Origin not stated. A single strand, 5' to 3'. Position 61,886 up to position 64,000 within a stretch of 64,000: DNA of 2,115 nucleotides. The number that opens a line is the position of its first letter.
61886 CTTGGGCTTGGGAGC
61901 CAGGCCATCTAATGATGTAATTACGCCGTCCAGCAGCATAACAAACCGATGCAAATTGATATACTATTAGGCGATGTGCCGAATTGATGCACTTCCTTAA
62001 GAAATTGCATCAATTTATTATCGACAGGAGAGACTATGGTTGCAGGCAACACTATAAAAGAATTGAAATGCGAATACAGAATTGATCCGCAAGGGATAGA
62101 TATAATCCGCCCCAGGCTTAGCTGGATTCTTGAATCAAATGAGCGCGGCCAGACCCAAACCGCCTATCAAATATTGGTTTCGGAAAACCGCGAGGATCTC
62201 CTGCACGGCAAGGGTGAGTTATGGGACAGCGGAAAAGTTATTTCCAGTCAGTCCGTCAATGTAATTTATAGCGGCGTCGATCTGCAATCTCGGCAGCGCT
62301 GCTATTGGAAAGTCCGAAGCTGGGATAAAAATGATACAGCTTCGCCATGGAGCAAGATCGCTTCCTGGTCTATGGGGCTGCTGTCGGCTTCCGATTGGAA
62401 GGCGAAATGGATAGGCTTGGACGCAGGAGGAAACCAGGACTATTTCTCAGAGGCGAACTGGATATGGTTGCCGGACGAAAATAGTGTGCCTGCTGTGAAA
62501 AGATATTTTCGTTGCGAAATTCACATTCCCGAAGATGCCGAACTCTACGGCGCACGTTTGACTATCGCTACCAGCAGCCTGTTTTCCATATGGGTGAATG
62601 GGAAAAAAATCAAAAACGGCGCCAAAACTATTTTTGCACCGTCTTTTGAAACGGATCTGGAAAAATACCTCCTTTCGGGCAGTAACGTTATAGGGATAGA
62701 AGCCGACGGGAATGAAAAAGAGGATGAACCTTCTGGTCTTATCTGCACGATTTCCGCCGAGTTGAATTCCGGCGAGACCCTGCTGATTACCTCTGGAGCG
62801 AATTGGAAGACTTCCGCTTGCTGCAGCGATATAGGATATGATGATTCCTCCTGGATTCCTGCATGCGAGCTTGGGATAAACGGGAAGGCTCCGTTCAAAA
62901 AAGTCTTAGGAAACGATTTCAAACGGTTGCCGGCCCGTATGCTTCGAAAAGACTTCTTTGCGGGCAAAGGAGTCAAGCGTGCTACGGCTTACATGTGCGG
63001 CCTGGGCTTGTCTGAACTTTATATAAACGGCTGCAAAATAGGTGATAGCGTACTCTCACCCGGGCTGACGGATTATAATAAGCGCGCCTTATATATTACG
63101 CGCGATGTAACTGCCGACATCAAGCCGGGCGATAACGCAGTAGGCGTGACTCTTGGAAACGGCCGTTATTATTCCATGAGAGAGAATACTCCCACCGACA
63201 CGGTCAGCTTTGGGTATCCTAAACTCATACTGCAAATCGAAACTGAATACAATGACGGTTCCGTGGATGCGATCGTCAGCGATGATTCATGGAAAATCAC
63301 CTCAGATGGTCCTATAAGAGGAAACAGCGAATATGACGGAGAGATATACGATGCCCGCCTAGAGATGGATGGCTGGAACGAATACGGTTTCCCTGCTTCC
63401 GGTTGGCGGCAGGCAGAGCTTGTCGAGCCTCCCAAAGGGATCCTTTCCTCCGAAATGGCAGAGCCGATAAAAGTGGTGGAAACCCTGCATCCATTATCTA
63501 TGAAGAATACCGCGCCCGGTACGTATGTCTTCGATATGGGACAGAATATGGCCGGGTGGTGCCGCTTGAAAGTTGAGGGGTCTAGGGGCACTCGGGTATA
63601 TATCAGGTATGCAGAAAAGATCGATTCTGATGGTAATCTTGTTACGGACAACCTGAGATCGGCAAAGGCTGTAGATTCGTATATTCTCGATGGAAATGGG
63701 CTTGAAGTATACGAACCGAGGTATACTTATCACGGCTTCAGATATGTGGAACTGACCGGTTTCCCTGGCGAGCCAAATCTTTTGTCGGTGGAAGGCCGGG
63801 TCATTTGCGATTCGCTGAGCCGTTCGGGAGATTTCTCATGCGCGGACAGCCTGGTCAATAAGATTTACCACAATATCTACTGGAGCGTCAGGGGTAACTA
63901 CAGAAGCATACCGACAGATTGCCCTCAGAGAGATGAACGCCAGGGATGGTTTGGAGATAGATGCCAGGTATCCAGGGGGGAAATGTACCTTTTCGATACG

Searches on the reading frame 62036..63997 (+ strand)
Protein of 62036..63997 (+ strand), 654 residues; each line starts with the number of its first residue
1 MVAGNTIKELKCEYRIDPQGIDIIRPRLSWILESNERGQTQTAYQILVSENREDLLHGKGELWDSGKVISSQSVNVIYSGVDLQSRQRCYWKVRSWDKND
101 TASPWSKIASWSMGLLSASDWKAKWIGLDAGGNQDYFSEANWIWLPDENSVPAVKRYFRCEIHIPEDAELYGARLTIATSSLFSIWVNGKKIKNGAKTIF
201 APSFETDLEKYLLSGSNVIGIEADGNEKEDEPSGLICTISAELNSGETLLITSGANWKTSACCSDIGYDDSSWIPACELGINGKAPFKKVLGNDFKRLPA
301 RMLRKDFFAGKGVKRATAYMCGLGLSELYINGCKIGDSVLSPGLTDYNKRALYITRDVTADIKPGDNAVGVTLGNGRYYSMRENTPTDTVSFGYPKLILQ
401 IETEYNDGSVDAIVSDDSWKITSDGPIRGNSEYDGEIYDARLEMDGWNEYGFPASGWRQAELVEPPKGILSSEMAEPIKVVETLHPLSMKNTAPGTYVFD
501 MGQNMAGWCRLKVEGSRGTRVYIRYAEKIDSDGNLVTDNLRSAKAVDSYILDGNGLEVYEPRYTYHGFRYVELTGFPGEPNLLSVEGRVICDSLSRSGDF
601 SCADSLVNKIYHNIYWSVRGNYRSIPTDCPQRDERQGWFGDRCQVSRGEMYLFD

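Call 65: search_protein_families(library=pfam, proteins=[window:62036-63997:+])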
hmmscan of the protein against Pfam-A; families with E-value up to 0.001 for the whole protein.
window:62036-63997:+ (654 aa): 4 families
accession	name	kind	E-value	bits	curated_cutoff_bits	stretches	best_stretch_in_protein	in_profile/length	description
PF08531.16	Bac_rhamnosid_N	-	1e-56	191.9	25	1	312-482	2-172/172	Alpha-L-rhamnosidase N-terminal domain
PF25788.1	Ig_Rha78A_N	-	6.7e-39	132.8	27.4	1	7-117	1-105/105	Rha78A-like, N-terminal immunoglobulin domain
PF05592.18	Bac_rhamnosid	-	8.3e-34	116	22.2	1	491-590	2-101/102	Bacterial alpha-L-rhamnosidase concanavalin-like domain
PF17389.8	Bac_rhamnosid6H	-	1.3e-18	67.8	24.5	1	596-654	2-60/339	Bacterial alpha-L-rhamnosidase 6 hairpin glycosidase domain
